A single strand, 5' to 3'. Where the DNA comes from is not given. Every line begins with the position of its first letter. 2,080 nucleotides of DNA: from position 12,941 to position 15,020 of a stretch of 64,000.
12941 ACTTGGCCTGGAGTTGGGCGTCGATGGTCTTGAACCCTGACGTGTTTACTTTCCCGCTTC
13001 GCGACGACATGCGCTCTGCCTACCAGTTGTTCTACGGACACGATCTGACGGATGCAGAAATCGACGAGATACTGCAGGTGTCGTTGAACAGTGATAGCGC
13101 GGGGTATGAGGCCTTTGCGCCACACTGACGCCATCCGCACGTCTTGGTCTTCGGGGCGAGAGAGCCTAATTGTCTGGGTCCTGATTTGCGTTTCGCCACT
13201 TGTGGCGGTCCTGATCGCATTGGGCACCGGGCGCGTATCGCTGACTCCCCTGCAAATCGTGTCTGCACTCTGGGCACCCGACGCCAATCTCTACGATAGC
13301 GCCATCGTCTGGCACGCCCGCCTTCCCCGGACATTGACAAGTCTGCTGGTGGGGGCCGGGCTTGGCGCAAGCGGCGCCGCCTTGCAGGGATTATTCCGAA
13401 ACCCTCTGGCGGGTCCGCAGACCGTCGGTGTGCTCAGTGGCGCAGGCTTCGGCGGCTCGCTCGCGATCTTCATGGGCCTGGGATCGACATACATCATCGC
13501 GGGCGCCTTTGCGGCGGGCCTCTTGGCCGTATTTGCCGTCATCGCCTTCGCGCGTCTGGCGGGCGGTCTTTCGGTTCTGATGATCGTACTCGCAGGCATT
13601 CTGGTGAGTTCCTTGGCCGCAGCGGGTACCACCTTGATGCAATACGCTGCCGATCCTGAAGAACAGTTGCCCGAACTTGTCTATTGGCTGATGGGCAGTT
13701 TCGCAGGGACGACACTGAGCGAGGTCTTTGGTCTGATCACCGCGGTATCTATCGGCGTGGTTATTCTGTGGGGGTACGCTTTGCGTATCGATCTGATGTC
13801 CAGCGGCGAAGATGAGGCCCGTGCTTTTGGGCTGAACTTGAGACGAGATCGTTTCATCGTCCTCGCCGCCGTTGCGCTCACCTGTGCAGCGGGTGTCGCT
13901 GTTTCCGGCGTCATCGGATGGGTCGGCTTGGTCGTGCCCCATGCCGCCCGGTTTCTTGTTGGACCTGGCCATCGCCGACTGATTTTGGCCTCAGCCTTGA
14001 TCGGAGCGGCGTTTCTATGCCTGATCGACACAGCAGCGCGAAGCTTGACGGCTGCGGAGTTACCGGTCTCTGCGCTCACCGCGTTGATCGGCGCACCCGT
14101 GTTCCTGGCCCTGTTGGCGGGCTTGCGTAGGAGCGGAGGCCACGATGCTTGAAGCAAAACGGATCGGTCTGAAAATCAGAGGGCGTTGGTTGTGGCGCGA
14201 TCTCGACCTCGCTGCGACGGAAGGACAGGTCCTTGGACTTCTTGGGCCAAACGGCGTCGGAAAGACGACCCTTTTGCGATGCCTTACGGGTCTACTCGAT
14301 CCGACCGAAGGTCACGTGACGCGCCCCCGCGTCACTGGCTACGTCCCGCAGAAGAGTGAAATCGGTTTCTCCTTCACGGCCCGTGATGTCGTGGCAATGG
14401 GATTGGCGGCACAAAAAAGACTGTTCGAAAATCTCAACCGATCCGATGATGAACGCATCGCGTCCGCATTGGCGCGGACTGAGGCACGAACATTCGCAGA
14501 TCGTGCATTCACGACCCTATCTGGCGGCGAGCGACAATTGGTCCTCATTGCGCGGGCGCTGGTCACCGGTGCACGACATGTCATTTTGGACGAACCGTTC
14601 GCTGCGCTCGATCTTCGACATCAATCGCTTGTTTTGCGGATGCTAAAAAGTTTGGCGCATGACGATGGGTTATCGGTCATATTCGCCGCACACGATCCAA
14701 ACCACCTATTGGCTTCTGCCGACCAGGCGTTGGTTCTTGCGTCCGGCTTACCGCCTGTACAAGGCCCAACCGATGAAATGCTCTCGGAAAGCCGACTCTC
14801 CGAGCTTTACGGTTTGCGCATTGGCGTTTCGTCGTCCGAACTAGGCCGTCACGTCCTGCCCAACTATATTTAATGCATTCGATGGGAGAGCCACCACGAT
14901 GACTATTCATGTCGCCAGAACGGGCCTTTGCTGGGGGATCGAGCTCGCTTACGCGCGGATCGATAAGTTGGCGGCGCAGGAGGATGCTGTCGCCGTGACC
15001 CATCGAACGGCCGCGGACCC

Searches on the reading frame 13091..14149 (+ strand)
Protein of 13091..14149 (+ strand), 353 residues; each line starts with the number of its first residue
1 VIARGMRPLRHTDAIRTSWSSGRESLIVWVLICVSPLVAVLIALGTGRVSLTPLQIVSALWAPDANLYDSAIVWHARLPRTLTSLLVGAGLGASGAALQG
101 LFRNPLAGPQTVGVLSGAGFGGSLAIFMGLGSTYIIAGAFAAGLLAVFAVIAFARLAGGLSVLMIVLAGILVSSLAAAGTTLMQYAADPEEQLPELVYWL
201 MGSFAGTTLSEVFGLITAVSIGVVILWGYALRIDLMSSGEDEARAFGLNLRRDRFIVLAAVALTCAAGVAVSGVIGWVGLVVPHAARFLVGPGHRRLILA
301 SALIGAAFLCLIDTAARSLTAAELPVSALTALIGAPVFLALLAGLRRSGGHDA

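Call 3: search_protein_families(library=pfam, proteins=[window:13091-14149:+], max_evalue=1)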
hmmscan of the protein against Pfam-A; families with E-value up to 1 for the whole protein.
window:13091-14149:+ (353 aa): 1 family
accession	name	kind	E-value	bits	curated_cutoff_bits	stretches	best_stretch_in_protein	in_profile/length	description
PF01032.23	FecCD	-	3.5e-79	266.5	26.5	1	37-342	3-309/311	FecCD transport family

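Call 4: search_protein_families(library=ncbifam, proteins=[window:13091-14149:+], max_evalue=1)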
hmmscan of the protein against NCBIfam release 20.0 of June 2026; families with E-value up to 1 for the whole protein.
window:13091-14149:+ (353 aa): 17 families
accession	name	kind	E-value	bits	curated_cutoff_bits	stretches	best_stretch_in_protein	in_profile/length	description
NF007081.0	PRK09535.1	equivalog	6.8e-62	209.9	461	1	65-343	83-359/366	vitamin B12 ABC transporter permease BtuC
TIGR03869.1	F420-0_ABCperm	hypoth_equivalog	9.1e-58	196.1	437.35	1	68-347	44-323/325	putative F420-0 ABC transporter permease subunit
NF003001.0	PRK03784.1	equivalog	4.3e-52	177.3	334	1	29-343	19-326/332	vitamin B12 ABC transporter permease BtuC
NF007867.0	PRK10577.1-3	subfamily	1e-50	172.8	849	1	19-347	380-707/710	Fe(3+)-hydroxamate ABC transporter permease FhuB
NF007871.0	PRK10577.2-2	equivalog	6.3e-47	160.5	899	1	25-343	356-674/679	Fe(3+)-hydroxamate ABC transporter permease FhuB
NF007873.0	PRK10577.2-4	equivalog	3.5e-46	158.2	1012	1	30-345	328-643/646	Fe(3+)-hydroxamate ABC transporter permease FhuB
NF007866.0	PRK10577.1-2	equivalog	5.3e-42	144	554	1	30-348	14-334/666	Fe(3+)-hydroxamate ABC transporter permease FhuB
NF007299.0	PRK09777.1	equivalog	4.4e-41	141.2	406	1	29-343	6-315/318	Fe(3+) dicitrate ABC transporter permease subunit FecD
NF007872.0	PRK10577.2-3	equivalog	4.9e-41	140.8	727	1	39-346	32-332/676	Fe(3+)-hydroxamate ABC transporter permease FhuB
NF008407.0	PRK11228.1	equivalog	5.3e-41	140.6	396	1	27-341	7-325/330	iron-dicitrate ABC transporter permease FecC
NF007760.0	PRK10441.1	equivalog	9.3e-41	140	428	1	29-343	15-327/335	Fe(3+)-siderophore ABC transporter permease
NF007869.0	PRK10577.1-6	equivalog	2.3e-36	125.5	954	1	26-343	378-692/703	Fe(3+)-hydroxamate ABC transporter permease FhuB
NF007759.0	PRK10440.1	equivalog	2.9e-36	125.4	422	1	23-342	6-323/330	iron-enterobactin ABC transporter permease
NF007870.0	PRK10577.2-1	equivalog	1.6e-34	119.6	1355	1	28-342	355-670/678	Fe(3+)-hydroxamate ABC transporter permease FhuB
NF007868.0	PRK10577.1-5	equivalog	7.6e-34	117.2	943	1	30-348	15-334/666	Fe(3+)-hydroxamate ABC transporter permease FhuB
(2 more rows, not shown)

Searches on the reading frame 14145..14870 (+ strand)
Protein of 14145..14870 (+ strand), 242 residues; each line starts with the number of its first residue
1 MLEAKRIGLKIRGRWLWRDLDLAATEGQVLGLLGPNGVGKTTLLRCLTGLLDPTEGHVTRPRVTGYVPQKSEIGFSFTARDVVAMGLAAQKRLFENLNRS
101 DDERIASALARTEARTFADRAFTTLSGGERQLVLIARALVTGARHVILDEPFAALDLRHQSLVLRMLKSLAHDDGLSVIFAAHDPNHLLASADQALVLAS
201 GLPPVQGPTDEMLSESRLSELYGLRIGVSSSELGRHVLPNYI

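Call 3: search_protein_families(library=pfam, proteins=[window:14145-14870:+], max_evalue=1)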
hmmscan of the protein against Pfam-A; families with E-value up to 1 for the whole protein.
window:14145-14870:+ (242 aa): 25 families
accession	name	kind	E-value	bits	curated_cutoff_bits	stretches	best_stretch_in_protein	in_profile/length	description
PF00005.33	ABC_tran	-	5e-27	95.6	25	1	18-153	2-137/137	ABC transporter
PF13304.12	AAA_21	-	3.1e-10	41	27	2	31-74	3-40/304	AAA domain, putative AbiEii toxin, Type IV TA system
PF02463.25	SMC_N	-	1.4e-05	25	40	1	124-188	136-202/220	RecF/RecN/SMC N terminal domain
PF13191.12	AAA_16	-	5.4e-05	24.2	32.6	1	26-144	23-129/167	AAA ATPase domain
PF13476.12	AAA_23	-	0.00046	21.3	27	1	28-84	20-76/201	AAA domain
PF13401.12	AAA_22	-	0.0008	20.2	27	1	28-182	6-122/130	AAA domain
PF13558.12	SbcC_Walker_B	-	0.0032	18.1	27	1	114-168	22-89/90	SbcC/RAD50-like, Walker B motif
PF13604.12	AAA_30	-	0.0052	17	27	1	23-150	14-96/191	AAA domain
PF13555.12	AAA_29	-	0.0088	16.2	27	1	27-55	23-50/61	P-loop containing region of AAA domain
PF01078.27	Mg_chelatase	-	0.013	15.3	20.3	1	19-55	14-50/207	Magnesium chelatase, subunit ChlI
PF03193.22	RsgA_GTPase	-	0.021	15.1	30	1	25-56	104-135/174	RsgA GTPase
PF07728.20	AAA_5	-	0.037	14.4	22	1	32-52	4-24/139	AAA domain (dynein-related subfamily)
PF24389.1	ORC-CDC6-like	-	0.056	12.6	27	1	32-48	37-53/571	ORC-CDC6-like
PF13245.12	AAA_19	-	0.064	13.9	25.1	1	24-158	8-105/134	AAA domain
PF00931.28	NB-ARC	-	0.075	12.7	23.5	1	24-45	15-36/248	NB-ARC domain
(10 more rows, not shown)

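Call 4: search_protein_families(library=ncbifam, proteins=[window:14145-14870:+], max_evalue=1)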
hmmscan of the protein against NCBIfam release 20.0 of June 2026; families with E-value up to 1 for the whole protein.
window:14145-14870:+ (242 aa): 202 families (the best 25 are shown)
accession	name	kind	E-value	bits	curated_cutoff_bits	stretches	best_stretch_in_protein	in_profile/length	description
NF010068.0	PRK13548.1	equivalog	4.6e-51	173.4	261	1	1-231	5-249/261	heme ABC transporter ATP-binding protein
TIGR03873.1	F420-0_ABC_ATP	hypoth_equivalog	3.6e-46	157.5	372.4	1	2-229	2-241/256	putative F420-0 ABC transporter ATP-binding protein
NF007082.0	PRK09536.1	equivalog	2.2e-44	152.2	537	1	15-229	17-243/402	corrinoid ABC transporter ATPase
NF040873.1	AztA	equivalog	1.7e-43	148.4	220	1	14-193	5-187/191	zinc ABC transporter ATP-binding protein AztA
NF052485.1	sider_ATP_EitC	equivalog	3.2e-36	125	485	1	3-231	4-241/251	siderophore ABC transporter ATP-binding protein EitC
NF008409.0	PRK11231.1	equivalog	5.7e-35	120.9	375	1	14-228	15-241/255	Fe(3+) dicitrate ABC transporter ATP-binding protein FecE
NF010067.0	PRK13547.1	equivalog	4.2e-34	118.1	374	2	65-228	86-258/272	heme ABC transporter ATP-binding protein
TIGR03771.1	anch_rpt_ABC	equivalog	6.2e-34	117.6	268.8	1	23-199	2-187/223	anchored repeat-type ABC transporter ATP-binding subunit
NF007863.0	PRK10575.1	equivalog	1.8e-32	112.7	433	1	5-228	15-251/265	Fe3+-hydroxamate ABC transporter ATP-binding protein FhuC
NF053840.1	MnTportMntADein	equivalog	9.3e-30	103.9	400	1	18-198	18-205/240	manganese ABC transporter ATP-binding protein MntA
NF006987.0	PRK09452.1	equivalog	1.6e-28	99.5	482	1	13-203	29-226/378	spermidine/putrescine ABC transporter ATP-binding protein PotA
NF007090.0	PRK09544.1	equivalog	5.5e-28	98.1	306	1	5-200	8-196/251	zinc ABC transporter ATP-binding protein ZnuC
TIGR02315.1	ABC_phnC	equivalog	1.7e-27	96.4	266.1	2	91-222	112-242/243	phosphonate ABC transporter ATP-binding protein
TIGR01166.1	cbiO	subfamily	2.7e-27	95.5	211.8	1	18-184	9-186/190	cobalt ABC transporter, ATP-binding protein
TIGR00968.1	3a0106s01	subfamily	2.9e-27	95.7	342.75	1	18-202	17-208/237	sulfate ABC transporter ATP-binding protein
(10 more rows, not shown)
